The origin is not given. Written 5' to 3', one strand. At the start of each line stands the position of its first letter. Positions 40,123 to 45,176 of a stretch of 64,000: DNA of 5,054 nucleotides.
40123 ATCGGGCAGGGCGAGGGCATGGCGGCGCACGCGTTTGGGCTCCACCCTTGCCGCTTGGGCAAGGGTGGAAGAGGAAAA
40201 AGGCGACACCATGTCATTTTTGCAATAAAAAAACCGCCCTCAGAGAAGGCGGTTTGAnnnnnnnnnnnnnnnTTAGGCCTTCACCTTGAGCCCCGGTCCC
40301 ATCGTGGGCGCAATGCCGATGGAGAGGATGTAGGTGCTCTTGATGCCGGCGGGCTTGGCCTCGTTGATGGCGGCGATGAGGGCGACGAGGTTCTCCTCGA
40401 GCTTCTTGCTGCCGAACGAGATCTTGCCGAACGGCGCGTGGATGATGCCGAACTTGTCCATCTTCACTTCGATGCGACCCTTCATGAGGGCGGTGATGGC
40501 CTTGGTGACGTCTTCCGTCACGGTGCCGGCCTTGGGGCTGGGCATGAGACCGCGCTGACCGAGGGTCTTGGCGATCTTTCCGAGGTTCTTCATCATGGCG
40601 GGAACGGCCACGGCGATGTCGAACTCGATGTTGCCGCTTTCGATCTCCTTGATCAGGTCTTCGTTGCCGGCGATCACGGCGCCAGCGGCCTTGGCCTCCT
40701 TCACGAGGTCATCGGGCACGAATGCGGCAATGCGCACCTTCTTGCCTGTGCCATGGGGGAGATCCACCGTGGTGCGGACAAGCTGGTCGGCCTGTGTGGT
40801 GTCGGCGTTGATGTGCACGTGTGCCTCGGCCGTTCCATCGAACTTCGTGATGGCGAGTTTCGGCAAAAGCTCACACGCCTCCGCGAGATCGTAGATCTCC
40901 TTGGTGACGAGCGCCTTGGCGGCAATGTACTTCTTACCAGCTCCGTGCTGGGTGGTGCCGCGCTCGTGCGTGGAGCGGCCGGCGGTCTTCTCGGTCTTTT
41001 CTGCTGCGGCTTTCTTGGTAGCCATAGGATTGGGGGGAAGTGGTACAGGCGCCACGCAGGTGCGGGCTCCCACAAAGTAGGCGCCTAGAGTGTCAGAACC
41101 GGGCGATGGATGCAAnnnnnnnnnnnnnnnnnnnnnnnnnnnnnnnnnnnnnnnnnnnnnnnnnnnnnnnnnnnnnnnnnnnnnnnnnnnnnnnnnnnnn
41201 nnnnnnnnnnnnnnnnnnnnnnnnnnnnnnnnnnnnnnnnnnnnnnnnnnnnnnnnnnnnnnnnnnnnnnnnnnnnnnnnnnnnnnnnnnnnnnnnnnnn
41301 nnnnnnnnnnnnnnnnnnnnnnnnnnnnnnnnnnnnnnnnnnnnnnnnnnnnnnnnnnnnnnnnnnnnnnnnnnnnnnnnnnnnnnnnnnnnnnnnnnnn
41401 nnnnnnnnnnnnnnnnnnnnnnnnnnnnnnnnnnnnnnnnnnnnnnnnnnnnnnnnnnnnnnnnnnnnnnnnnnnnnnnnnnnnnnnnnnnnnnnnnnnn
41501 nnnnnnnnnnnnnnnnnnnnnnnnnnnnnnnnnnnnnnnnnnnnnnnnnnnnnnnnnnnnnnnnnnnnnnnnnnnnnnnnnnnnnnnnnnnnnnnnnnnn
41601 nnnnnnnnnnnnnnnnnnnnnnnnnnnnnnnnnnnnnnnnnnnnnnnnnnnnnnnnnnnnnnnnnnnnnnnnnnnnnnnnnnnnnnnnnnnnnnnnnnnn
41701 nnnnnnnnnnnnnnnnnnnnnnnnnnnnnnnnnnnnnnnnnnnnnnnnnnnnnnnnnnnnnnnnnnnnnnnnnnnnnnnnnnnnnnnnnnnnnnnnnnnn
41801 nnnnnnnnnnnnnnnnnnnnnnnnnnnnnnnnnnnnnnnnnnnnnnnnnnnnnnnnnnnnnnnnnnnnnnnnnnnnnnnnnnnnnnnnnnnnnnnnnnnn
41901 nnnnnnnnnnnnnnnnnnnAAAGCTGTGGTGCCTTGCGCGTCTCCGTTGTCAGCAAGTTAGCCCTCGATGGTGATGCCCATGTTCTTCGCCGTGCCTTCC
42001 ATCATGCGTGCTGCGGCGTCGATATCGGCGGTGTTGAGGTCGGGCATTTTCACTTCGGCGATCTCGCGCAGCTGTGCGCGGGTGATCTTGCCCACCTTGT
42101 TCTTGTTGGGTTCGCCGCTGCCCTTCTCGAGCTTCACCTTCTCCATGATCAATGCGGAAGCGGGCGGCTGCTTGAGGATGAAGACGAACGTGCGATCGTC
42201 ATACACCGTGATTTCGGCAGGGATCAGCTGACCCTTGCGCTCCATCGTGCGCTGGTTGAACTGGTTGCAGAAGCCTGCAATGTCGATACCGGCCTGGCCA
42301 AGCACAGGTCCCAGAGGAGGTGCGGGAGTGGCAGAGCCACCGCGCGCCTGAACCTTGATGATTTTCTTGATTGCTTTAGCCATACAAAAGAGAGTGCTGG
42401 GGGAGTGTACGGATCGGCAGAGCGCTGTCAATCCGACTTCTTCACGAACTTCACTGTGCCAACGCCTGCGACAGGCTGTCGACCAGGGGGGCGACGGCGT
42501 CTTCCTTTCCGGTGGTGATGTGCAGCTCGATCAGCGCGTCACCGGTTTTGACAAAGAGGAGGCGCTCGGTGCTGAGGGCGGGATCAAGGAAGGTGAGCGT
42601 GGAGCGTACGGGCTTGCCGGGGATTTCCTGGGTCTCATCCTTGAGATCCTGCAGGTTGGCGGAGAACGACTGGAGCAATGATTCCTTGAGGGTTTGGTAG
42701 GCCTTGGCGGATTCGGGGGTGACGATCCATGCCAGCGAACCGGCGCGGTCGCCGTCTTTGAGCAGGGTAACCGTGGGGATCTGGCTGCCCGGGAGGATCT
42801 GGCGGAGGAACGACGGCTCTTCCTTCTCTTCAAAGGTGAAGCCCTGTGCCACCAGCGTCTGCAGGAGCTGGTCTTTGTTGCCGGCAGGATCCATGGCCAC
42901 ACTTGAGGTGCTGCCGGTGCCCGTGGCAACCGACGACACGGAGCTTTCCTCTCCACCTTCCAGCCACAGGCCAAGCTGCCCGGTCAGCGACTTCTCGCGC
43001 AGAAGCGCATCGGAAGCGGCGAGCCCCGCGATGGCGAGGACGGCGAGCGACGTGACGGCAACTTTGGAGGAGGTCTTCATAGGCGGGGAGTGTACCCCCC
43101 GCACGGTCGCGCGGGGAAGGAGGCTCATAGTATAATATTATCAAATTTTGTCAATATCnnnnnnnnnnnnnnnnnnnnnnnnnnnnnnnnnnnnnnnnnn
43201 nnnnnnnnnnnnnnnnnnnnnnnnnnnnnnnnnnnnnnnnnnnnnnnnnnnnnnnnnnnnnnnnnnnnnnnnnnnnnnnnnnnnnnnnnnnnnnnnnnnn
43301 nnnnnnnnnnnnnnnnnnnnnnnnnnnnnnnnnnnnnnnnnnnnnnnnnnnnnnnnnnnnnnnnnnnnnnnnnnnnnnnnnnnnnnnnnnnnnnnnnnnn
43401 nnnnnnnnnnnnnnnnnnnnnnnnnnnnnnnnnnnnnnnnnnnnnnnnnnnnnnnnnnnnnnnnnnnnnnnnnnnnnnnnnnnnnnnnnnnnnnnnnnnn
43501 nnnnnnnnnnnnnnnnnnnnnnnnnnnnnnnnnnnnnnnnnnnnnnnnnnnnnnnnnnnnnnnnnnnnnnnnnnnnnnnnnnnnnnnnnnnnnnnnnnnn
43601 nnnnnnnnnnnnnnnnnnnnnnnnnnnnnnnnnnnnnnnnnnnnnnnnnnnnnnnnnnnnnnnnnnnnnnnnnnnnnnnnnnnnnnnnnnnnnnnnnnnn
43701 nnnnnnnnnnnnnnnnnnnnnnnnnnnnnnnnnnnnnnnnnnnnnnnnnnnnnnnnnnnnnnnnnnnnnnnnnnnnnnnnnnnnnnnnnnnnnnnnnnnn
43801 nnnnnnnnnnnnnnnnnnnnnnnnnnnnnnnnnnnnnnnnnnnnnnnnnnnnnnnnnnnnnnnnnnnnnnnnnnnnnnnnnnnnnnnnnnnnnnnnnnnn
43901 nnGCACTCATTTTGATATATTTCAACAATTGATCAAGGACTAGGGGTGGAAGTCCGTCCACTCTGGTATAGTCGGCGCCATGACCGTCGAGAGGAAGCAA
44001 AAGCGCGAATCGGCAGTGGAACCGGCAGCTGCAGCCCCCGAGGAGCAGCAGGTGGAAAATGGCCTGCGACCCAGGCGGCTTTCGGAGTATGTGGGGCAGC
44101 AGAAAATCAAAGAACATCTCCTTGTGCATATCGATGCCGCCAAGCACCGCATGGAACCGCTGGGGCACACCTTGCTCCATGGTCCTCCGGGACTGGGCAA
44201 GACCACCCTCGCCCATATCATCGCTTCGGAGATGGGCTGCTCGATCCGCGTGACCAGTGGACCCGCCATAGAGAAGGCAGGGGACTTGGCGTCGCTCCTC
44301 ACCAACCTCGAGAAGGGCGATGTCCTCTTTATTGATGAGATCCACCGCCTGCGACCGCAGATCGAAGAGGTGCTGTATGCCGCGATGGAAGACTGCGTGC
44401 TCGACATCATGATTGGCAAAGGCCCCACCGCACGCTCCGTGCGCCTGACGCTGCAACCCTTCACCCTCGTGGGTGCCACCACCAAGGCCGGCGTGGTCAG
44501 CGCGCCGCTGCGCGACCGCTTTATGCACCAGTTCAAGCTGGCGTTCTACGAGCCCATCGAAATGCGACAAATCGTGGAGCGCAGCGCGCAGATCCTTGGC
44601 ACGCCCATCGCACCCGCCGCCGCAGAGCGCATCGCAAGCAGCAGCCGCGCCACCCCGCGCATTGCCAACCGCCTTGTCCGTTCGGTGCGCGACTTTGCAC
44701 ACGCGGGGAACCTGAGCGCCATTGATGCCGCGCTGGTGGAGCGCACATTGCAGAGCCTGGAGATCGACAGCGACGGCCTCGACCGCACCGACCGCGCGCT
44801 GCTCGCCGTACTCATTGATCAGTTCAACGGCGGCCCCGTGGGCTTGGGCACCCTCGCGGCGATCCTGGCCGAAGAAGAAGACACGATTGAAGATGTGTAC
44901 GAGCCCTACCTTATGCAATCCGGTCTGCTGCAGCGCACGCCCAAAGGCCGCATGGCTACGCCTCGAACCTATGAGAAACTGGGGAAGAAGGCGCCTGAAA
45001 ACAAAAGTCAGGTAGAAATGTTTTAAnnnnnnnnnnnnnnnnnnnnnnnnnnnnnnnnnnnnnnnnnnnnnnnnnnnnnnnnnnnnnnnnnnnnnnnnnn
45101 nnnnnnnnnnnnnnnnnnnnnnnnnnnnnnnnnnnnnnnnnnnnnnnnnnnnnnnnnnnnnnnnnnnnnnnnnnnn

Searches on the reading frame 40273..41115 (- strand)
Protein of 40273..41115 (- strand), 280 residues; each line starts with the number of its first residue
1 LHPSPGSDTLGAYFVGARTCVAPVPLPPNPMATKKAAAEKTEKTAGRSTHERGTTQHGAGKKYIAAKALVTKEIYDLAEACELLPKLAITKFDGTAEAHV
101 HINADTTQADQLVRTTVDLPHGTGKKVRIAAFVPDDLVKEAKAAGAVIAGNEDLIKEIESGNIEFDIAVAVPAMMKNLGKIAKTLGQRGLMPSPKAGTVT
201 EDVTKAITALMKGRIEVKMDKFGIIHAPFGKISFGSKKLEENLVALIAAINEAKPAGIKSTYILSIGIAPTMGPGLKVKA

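Call 84: search_protein_families(library=pfam, proteins=[window:40273-41115:-], max_evalue=0.00001)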
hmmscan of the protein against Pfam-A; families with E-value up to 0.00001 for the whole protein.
window:40273-41115:- (280 aa): 1 family
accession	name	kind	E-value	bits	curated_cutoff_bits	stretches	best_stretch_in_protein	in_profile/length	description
PF00687.26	Ribosomal_L1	-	7.9e-54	182.7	32.2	1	87-274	4-198/198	Ribosomal protein L1p/L10e family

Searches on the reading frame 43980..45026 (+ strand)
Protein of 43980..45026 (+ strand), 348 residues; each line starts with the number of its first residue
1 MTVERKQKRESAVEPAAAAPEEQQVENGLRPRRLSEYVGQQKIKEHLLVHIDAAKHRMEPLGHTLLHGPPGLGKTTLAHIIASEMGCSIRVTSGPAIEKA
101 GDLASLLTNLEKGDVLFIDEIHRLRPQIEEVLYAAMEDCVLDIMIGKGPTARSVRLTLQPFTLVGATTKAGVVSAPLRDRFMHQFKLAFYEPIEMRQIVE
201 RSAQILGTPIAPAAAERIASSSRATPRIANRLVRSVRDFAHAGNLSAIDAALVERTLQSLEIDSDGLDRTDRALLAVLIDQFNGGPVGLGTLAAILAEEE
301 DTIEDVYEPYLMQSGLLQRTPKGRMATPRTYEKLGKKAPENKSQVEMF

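Call 4: search_protein_families(library=pfam, proteins=[window:43980-45026:+], max_evalue=1)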
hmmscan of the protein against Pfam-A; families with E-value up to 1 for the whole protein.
window:43980-45026:+ (348 aa): 36 families (the best 25 are shown)
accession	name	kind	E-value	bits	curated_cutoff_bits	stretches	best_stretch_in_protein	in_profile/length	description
PF05496.18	RuvB_N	-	7.9e-76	253.6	27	1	29-186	1-158/159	Holliday junction DNA helicase RuvB P-loop domain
PF05491.19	RuvB_C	-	4e-24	84.8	24.7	1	265-334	2-71/72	RuvB C-terminal winged helix domain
PF17864.7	AAA_lid_4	-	3.4e-22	78.4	27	1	190-263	1-74/74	RuvB AAA lid domain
PF00004.35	AAA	-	5.5e-19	69.4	21.2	1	65-186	2-128/131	ATPase family associated with various cellular activities (AAA)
PF07728.20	AAA_5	-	1.5e-10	41.7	22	1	63-181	1-139/139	AAA domain (dynein-related subfamily)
PF13191.12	AAA_16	-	1.7e-06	29.1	32.6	1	38-85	3-48/167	AAA ATPase domain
PF13671.12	AAA_33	-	7.7e-05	23.5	27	1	65-93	3-30/143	AAA domain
PF07726.17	AAA_3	-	0.0003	21.1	27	1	63-90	1-28/131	ATPase family associated with various cellular activities (AAA)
PF13401.12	AAA_22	-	0.00041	21.1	27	1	62-83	6-27/130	AAA domain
PF13238.12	AAA_18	-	0.00072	20.4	29.4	1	65-142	2-78/128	AAA domain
PF20720.3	nSTAND3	-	0.0013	18.9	27.2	1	52-87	8-43/155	Novel STAND NTPase 3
PF06068.19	TIP49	-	0.0013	18.4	23.8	1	36-92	25-81/347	TIP49 P-loop domain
PF00910.28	RNA_helicase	-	0.0021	18.9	21.5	1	65-131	2-70/105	RNA helicase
PF13173.12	AAA_14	-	0.0021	18.5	27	1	65-132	6-81/129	AAA domain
PF01078.27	Mg_chelatase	-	0.0043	16.9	20.3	1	35-82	3-43/207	Magnesium chelatase, subunit ChlI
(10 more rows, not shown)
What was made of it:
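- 43980..45026 (+): ruvB, convergent with the HEPN gene. The two stop codons overlap at 45023-45026 (TTAA). The last ~9 codons are AT-rich but the tail is still homologous to the relative's tail. Pfam RuvB_N, AAA_lid_4 and RuvB_C (call 4).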
